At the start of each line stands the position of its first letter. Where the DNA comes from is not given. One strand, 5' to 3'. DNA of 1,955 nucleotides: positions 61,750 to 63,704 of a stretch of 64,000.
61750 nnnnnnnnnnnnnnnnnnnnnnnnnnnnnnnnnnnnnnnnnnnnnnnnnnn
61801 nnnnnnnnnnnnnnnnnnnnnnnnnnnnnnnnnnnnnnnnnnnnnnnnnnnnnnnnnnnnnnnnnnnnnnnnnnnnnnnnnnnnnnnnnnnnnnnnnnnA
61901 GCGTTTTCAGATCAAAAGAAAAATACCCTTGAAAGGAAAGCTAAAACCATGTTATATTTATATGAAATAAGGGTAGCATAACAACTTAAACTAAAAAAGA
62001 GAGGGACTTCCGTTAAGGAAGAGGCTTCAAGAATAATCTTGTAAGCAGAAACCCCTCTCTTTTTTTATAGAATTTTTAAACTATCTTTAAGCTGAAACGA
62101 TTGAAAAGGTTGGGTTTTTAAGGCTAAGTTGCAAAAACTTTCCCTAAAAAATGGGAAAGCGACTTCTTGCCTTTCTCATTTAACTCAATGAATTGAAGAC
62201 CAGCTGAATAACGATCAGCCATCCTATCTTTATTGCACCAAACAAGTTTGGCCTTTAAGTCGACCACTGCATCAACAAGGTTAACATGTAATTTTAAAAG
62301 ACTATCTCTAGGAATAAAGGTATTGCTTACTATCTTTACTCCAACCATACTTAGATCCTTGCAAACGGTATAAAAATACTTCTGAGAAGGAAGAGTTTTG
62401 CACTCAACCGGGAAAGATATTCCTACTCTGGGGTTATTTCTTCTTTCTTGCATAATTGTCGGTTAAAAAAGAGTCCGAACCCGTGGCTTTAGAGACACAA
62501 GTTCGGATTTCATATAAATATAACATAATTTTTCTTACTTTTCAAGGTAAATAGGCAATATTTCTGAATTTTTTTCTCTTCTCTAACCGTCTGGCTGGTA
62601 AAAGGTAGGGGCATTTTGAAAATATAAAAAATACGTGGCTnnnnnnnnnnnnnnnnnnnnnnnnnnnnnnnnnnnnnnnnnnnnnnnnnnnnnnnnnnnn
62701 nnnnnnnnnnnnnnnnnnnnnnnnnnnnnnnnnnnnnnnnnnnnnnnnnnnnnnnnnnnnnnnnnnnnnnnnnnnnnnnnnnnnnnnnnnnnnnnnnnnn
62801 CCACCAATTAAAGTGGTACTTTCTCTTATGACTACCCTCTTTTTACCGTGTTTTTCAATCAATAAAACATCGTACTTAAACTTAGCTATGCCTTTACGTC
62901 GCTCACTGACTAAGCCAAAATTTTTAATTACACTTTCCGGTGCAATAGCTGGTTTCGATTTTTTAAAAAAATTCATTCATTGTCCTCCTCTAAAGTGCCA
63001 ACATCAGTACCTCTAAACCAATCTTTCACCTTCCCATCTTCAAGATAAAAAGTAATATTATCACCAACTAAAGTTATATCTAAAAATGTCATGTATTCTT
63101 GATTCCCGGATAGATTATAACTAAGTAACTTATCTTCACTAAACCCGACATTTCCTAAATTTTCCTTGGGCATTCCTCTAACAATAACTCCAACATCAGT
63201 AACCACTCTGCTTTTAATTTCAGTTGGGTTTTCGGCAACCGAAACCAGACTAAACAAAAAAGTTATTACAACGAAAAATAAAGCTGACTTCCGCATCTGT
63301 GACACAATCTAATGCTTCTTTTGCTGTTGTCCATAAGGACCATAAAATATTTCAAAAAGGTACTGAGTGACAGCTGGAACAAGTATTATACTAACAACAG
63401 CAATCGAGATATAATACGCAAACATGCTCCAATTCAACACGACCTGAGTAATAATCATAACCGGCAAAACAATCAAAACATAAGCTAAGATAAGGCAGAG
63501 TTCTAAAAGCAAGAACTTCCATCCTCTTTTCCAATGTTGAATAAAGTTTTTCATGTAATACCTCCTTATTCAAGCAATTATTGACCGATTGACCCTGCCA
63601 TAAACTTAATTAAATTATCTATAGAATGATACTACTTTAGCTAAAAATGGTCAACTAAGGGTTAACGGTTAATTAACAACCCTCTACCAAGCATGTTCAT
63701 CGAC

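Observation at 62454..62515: pilZ is preceded by a hairpin plus U6 tract and has no Shine-Dalgarno; possible conditional terminator/attenuator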

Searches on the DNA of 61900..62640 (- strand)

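Call 30: search_rna_families(source=window, start=61900, end=62640, threshold=evalue, max_evalue=10)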
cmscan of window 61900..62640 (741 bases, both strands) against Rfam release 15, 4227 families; matches with E-value up to 10: 11.
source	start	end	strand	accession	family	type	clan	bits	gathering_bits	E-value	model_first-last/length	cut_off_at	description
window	61991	62068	-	RF03836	mir-3547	Gene; miRNA;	-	31.1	77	0.0016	1-88/88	no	mir-3547 microRNA precursor family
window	61968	62089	+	RF04199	MIR6027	Gene; miRNA;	-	23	95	0.023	18-143/159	no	MIR6027 microRNA precursor family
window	61989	62072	-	RF00979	mir-553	Gene; miRNA;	-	21.3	82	0.26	1-62/62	no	mir-553 microRNA precursor family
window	62385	62448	+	RF03623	mir-1252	Gene; miRNA;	-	18.7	70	3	1-65/65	no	mir-1252 microRNA precursor family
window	61994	62110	-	RF04182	GibS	Gene; sRNA;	-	18.6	115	5.4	1-142/142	no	GibS sRNA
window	62145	62183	-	RF03210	mir-7359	Gene; miRNA;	-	18.4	90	1.7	1-56/56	no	mir-7359 microRNA precursor family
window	62247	62344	-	RF01427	snoR127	Gene; snRNA; snoRNA; CD-box;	-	17.9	37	1.2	1-139/139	no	small nucleolar RNA snoR127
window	61992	62075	-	RF01490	rli51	Cis-reg;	-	17.1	48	4.6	1-121/121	no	Listeria snRNA rli51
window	61993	62065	-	RF03483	MIR319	Gene; miRNA;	-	16.7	54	1.7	1-92/92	no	MIR319 microRNA precursor family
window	62558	62599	+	RF03056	RAGATH-35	Gene; sRNA;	-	15.1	38.9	8.1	1-87/87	no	RAGATH-35 RNA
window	62474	62507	-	RF00104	mir-10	Gene; miRNA;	-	13.4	47.5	7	18-56/74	no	mir-10 microRNA precursor family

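Call 49: build_rna_model(alignment_id=A4, structure=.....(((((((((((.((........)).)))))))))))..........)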
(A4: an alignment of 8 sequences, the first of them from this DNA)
Model R1 built from alignment A4 (8 sequences, 51 columns); structure: as given.
model positions 49; base pairs 13; branch points 0; effective number of sequences 5.8; information 1.128 bits per position. Calibrated on 0.2 Mb of random sequence (short: E-values are rough).
structure used (alignment columns):
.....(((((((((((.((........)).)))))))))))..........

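Call 50: search_with_rna_model(model_id=R1, sources=[window, L001, L002, L005, L008, L011, L014, L016, L017, L018, L019, L036, L046, L048], max_evalue=10)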
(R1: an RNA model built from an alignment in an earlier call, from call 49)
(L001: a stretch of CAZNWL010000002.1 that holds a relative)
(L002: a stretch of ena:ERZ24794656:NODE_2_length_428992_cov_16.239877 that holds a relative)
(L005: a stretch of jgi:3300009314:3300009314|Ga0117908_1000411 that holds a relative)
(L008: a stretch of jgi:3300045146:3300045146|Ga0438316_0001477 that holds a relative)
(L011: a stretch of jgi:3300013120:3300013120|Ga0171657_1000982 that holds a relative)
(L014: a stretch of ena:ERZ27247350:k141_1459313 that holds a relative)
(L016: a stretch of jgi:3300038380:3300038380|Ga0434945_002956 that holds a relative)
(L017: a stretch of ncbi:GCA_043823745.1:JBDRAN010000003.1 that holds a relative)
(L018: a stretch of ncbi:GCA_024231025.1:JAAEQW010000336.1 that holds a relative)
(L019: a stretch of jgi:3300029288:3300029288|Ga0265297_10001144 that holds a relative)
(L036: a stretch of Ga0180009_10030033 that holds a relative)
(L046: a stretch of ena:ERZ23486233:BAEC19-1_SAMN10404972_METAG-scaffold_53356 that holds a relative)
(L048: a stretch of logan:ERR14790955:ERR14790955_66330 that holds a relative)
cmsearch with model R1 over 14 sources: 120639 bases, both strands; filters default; matches with E-value up to 10: 20.
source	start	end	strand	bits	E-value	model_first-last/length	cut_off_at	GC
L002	1943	1991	+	73.3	1e-17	1-49/49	no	0.41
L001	2905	2953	+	73.2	1.1e-17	1-49/49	no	0.39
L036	2066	2114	-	71.6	3.2e-17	1-49/49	no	0.43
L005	1941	1989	+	67.6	4.4e-16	1-49/49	no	0.39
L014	1941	1987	+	65.4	1.8e-15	1-49/49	no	0.38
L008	2039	2087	+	64.9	2.5e-15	1-49/49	no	0.47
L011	1937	1984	+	62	1.7e-14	1-49/49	no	0.48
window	62465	62511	-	61.7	2e-14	1-49/49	no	0.45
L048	1454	1499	+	39.1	5.4e-08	1-49/49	no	0.41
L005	1936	1984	-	32.4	4.3e-06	1-49/49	no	0.43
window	62470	62516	+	24.9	0.00059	1-49/49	no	0.45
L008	2034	2082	-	24.7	0.00066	1-49/49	no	0.49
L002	1944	1986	-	21.2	0.0067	1-49/49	no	0.44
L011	1932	1979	-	21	0.0072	1-49/49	no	0.5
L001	2900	2948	-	18.5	0.039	1-49/49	no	0.43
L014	1936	1982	-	18.4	0.04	1-49/49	no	0.38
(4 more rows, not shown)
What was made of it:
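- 62474..62507 (-): Leader hairpin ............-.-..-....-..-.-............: 12+2 bp, two tandem U·G pairs, one mismatch. The covariance model scores 61.7 bits on the sense strand and 24.9 bits on the antisense strand (call 50).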

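Call 53: search_with_rna_model(model_id=R1, sources=[window, L001, L002, L005, L008, L011, L014, L036, L048], max_evalue=1e-7, make_alignment=true, show_alignments=0)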
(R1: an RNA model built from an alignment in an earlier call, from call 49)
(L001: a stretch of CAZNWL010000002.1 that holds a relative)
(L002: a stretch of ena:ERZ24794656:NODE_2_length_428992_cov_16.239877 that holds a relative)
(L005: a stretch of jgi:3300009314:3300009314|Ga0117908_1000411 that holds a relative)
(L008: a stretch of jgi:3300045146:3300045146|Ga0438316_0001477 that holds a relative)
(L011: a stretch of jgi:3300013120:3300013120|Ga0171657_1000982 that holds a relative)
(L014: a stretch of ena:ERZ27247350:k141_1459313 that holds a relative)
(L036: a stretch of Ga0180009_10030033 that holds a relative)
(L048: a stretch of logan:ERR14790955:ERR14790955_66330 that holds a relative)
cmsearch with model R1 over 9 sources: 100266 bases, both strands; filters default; matches with E-value up to 1e-7: 9.
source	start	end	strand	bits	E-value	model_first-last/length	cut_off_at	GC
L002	1943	1991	+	73.3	8.6e-18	1-49/49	no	0.41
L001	2905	2953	+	73.2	8.9e-18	1-49/49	no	0.39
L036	2066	2114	-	71.6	2.6e-17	1-49/49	no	0.43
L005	1941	1989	+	67.6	3.6e-16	1-49/49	no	0.39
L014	1941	1987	+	65.4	1.5e-15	1-49/49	no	0.38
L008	2039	2087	+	64.9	2e-15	1-49/49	no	0.47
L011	1937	1984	+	62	1.4e-14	1-49/49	no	0.48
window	62465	62511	-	61.7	1.7e-14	1-49/49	no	0.45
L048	1454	1499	+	39.1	4.5e-08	1-49/49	no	0.41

Alignment A5: 9 matches aligned to the model, 49 columns, each read 5' to 3' on its own strand. Consensus structure (alignment columns), stored with it:
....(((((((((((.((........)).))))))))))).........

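Call 65: search_with_rna_model(model_id=R1, sources=[L049, L050, L051, L052, L053, L054, L055, L056, L057, L058, L059, L060, L061, L062, L063, L064, L065, L066, L067, L068, L069, L070, L071, L072, L073, L074, L075, L076, L077, L078, L079, L080, L081, L082, L083, L084, L085, L086, L087, L088, L089, L090, L091, L092, L093, L094, L095, L096, L097, L098, L099, L100, L101, L102, L103, L104, L105, L106, L107, L108, L109, L110, L111, L112, L113, L114, L115, L116, L117, L118], max_evalue=0.01)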
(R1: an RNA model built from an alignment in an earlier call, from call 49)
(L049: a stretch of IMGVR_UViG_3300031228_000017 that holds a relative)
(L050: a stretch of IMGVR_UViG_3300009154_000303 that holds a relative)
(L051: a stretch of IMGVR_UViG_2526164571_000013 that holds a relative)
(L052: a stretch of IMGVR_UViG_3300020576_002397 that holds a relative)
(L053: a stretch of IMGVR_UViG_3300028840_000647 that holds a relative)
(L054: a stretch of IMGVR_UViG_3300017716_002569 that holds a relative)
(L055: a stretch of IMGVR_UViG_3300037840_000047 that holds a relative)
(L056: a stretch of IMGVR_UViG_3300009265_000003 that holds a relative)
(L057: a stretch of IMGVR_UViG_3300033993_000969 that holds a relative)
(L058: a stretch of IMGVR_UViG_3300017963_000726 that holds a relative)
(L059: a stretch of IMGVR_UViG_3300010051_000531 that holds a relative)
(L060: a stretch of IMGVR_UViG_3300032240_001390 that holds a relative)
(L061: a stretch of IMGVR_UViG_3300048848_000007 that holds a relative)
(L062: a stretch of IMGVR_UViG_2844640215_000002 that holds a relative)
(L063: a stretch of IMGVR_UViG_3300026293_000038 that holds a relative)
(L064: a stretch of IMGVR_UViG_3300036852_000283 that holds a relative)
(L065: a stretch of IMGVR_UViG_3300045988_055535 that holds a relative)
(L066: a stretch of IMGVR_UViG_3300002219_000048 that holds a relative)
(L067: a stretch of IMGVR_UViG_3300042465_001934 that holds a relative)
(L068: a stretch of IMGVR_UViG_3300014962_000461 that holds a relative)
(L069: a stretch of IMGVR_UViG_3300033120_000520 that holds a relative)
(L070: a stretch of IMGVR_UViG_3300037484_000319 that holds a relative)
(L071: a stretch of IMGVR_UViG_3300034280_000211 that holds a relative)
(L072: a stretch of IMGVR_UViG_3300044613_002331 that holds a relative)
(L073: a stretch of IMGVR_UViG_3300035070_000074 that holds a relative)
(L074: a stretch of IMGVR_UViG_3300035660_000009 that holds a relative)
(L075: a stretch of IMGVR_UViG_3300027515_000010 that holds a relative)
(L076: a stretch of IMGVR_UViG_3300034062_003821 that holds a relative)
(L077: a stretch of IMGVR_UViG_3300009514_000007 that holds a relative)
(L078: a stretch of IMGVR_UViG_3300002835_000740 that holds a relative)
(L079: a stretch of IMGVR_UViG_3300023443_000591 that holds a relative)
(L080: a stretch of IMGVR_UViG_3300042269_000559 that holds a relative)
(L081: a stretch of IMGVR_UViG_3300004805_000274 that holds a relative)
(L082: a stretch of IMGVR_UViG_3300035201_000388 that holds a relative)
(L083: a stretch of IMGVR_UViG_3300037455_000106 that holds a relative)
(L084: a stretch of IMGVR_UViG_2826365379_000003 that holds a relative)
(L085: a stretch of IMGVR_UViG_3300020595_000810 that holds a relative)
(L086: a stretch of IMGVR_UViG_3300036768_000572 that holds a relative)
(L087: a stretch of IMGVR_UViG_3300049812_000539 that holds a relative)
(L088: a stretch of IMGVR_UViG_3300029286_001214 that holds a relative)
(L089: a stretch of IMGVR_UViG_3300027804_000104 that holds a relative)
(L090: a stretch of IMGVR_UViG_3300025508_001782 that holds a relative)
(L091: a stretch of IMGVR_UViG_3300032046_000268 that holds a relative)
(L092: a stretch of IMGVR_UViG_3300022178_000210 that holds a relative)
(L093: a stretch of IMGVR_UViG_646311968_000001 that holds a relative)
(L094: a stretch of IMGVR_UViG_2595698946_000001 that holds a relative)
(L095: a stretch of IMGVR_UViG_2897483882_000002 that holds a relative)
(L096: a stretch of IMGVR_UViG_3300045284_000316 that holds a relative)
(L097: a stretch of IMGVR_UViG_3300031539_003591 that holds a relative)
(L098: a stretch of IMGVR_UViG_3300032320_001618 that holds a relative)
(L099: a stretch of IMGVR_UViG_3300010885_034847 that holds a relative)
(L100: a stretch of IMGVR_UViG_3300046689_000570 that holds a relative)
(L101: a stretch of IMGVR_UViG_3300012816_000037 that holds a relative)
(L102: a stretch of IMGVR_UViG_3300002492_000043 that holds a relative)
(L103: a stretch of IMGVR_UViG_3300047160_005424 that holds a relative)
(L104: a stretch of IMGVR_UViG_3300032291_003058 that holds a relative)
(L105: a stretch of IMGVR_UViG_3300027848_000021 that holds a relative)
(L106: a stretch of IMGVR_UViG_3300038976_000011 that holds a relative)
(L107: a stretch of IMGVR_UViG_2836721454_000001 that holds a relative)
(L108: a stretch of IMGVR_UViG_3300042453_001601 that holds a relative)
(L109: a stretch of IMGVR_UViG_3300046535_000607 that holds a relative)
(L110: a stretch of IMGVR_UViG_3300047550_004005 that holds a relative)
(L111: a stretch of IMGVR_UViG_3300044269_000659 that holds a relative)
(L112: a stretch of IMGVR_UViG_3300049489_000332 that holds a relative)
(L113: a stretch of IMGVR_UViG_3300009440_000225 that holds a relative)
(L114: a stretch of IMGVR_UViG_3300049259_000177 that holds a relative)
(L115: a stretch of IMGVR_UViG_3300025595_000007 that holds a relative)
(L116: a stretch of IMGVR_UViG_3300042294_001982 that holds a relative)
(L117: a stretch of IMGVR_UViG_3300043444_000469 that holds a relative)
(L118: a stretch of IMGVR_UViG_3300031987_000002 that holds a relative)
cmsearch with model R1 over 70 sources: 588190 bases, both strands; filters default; matches with E-value up to 0.01: 1.
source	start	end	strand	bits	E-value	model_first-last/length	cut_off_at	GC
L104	11345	11372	+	32.6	1.8e-05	9-36/49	no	0.43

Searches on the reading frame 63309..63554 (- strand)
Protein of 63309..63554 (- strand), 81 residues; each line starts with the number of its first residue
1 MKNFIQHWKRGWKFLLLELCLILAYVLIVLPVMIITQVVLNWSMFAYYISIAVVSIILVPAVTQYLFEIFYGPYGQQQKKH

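Call 11: search_protein_families(library=pfam, proteins=[window:63309-63554:-], max_evalue=0.01)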
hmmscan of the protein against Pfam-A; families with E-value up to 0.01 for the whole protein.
window:63309-63554:- (81 aa): 1 family
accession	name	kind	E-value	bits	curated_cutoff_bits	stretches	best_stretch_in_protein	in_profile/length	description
PF24400.1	DUF7544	-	0.0049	16.6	27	1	3-61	107-168/302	Family of unknown function (DUF7544)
